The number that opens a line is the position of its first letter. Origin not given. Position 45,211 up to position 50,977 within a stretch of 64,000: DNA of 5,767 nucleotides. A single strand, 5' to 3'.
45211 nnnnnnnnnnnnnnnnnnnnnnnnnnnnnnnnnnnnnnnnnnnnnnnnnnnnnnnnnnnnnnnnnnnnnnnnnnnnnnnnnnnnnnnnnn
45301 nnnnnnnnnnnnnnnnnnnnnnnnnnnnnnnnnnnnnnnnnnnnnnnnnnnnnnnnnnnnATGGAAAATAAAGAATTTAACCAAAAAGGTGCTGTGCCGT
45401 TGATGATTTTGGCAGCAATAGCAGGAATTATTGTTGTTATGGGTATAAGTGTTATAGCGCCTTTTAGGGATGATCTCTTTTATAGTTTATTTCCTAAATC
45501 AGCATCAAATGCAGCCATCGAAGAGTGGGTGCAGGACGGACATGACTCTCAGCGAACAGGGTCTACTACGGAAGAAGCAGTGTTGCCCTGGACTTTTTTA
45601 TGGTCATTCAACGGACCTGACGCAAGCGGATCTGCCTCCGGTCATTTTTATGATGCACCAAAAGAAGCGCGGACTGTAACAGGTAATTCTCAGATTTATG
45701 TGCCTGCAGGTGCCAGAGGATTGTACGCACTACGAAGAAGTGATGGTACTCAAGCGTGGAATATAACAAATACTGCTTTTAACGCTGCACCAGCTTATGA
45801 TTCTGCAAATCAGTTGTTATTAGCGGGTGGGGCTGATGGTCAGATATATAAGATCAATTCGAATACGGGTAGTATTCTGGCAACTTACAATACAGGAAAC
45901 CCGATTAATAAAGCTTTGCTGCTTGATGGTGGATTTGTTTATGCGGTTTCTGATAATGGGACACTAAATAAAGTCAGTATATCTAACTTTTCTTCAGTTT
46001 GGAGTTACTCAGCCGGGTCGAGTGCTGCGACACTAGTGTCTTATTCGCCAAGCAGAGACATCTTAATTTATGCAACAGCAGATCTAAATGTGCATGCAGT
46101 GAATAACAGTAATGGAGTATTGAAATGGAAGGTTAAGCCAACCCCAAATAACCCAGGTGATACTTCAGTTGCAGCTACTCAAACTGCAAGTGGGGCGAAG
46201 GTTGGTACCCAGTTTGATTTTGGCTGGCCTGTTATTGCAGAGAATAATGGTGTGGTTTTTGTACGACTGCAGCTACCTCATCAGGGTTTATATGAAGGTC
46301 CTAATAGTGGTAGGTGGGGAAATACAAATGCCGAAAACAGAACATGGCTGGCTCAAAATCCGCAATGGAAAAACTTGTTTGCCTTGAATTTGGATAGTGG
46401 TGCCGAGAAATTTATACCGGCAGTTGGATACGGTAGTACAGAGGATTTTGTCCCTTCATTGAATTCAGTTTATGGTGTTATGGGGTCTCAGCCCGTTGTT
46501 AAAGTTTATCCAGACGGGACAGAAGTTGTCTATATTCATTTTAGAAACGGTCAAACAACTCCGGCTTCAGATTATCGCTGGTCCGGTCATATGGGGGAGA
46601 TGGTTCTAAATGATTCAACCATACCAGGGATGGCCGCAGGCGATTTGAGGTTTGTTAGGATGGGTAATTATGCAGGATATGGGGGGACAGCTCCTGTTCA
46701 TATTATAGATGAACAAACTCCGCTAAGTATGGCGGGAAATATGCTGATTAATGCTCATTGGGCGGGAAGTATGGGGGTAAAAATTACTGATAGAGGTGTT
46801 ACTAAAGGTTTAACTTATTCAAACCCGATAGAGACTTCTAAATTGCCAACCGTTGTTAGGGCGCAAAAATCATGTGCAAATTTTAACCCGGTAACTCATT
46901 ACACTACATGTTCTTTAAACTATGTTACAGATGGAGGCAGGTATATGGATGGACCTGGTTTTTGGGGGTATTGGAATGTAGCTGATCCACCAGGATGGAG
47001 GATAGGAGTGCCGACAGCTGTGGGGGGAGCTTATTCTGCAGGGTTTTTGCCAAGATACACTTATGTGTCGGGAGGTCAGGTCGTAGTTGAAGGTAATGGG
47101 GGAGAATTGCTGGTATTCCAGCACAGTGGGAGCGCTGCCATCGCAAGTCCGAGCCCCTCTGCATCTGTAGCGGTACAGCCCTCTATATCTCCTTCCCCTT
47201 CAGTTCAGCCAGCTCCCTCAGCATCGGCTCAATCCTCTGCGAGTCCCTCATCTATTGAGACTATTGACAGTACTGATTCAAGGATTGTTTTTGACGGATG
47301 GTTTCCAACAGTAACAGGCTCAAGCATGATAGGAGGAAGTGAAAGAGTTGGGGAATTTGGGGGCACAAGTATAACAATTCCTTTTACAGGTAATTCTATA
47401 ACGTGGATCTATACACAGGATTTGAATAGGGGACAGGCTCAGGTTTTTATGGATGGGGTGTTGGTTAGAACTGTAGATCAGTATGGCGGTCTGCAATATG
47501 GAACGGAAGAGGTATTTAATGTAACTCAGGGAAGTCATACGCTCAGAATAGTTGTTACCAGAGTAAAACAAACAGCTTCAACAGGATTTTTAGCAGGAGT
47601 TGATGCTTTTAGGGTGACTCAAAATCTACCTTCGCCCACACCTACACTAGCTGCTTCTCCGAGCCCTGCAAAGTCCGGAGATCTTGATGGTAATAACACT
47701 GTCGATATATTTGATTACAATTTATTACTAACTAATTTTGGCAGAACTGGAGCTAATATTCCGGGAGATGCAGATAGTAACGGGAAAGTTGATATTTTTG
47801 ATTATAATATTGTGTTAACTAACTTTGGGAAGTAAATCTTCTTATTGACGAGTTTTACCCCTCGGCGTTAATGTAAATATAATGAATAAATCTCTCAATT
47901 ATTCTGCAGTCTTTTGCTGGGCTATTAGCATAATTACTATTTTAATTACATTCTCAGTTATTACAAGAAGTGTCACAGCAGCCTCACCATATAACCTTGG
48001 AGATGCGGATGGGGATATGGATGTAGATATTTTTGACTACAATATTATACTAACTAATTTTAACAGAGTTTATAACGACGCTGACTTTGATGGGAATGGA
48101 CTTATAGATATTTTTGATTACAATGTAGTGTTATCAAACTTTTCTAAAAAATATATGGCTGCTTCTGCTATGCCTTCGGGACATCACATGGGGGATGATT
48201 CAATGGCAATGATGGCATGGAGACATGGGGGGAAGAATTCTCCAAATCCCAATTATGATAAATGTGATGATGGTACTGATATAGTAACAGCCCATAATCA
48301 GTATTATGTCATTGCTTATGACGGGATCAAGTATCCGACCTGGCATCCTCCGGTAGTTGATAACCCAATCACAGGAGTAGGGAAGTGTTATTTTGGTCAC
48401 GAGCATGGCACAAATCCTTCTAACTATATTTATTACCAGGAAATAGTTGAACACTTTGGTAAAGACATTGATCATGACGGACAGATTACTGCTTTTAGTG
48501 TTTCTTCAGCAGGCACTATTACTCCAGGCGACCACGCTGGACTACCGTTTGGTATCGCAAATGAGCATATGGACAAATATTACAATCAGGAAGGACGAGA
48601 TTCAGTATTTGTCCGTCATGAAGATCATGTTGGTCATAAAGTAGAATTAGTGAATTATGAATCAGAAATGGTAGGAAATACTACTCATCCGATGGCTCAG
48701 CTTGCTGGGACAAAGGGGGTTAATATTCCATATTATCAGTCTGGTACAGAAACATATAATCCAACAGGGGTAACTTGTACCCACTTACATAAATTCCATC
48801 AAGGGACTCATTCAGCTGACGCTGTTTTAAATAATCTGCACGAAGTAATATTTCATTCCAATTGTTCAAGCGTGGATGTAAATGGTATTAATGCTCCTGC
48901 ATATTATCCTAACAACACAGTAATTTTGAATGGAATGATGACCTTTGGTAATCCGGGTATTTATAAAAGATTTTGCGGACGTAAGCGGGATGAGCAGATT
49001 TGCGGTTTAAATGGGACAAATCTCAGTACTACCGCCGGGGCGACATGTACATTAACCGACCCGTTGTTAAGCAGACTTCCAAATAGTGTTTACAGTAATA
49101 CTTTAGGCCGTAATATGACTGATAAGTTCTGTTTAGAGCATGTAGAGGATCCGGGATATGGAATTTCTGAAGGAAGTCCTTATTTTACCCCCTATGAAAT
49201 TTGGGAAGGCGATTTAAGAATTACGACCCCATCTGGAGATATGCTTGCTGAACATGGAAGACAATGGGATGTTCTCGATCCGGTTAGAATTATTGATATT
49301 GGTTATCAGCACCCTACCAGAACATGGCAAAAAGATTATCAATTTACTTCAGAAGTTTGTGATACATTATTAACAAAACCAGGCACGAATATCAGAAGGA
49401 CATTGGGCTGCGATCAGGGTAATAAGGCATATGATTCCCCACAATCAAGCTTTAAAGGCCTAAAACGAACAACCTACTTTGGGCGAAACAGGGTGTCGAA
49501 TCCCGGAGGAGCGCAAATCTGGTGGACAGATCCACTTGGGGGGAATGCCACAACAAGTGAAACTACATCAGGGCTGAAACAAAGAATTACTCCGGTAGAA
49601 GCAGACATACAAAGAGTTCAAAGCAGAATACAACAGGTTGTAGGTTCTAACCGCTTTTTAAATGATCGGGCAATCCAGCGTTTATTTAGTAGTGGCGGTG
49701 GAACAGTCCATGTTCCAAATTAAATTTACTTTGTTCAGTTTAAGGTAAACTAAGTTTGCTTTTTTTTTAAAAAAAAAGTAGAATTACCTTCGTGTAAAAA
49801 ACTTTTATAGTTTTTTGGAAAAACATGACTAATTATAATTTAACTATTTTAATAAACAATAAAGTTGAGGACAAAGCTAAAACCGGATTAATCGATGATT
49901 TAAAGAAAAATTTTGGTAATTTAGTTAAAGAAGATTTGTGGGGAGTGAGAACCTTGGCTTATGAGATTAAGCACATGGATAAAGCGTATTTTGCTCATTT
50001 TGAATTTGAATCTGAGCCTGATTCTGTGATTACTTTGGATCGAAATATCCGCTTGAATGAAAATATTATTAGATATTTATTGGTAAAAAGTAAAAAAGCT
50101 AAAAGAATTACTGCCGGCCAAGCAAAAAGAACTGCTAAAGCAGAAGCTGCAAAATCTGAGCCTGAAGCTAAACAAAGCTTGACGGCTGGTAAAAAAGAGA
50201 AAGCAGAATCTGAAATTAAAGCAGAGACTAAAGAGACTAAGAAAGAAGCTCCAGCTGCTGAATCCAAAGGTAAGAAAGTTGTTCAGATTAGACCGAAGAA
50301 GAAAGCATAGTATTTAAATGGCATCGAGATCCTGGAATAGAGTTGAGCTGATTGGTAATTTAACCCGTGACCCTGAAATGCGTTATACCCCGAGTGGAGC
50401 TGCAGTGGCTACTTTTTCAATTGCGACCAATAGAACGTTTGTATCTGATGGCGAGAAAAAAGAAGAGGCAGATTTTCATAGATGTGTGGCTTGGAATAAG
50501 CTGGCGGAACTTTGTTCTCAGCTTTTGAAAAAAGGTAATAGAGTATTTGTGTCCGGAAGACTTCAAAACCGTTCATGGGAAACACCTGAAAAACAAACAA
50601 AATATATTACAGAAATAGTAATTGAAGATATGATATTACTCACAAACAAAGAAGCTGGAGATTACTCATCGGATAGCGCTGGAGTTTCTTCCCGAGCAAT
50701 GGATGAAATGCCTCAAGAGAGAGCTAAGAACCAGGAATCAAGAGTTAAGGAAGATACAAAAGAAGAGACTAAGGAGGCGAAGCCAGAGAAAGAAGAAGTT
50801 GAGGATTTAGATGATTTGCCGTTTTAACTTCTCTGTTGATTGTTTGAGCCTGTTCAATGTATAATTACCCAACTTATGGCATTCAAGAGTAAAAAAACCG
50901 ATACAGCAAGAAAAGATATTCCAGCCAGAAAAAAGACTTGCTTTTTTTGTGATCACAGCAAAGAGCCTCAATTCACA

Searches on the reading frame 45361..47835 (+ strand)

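Call 15: search_protein_families(library=pfam, proteins=[window:45361-47835:+], max_evalue=0.001)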
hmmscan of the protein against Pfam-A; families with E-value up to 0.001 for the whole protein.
window:45361-47835:+ (824 aa): 2 families
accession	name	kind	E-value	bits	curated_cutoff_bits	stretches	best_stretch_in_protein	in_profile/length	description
PF13360.13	PQQ_2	-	8.6e-15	55.5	27.6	1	121-276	5-161/233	Outer membrane protein assembly factor BamB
PF13570.13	Beta-prop_ACSF4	-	1.4e-13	51.4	133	1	112-259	22-172/329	Beta-alanine-activating enzyme, beta-propeller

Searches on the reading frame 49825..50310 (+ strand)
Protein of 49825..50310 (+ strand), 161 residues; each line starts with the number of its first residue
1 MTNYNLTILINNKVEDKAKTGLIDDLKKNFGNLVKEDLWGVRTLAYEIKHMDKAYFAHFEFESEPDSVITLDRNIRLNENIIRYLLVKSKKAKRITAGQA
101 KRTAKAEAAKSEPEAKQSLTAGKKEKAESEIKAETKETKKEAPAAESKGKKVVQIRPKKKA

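Call 15: search_protein_families(library=pfam, proteins=[window:49825-50310:+], max_evalue=0.001)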
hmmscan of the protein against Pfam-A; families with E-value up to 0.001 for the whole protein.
window:49825-50310:+ (161 aa): 1 family
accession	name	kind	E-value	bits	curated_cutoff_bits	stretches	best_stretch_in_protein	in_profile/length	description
PF01250.22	Ribosomal_S6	-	2e-17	63.6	27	1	3-88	1-90/90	Ribosomal protein S6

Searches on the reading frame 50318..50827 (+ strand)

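Call 15: search_protein_families(library=pfam, proteins=[window:50318-50827:+], max_evalue=0.001)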
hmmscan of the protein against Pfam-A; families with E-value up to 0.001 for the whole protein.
window:50318-50827:+ (169 aa): 2 families
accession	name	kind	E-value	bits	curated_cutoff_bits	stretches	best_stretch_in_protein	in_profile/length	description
PF00436.31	SSB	-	3.7e-38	130.2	26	1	7-106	2-102/104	Single-strand binding protein family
PF22657.2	SSB_1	-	3.4e-05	24.4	27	1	7-86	1-79/91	Another single-strand binding protein family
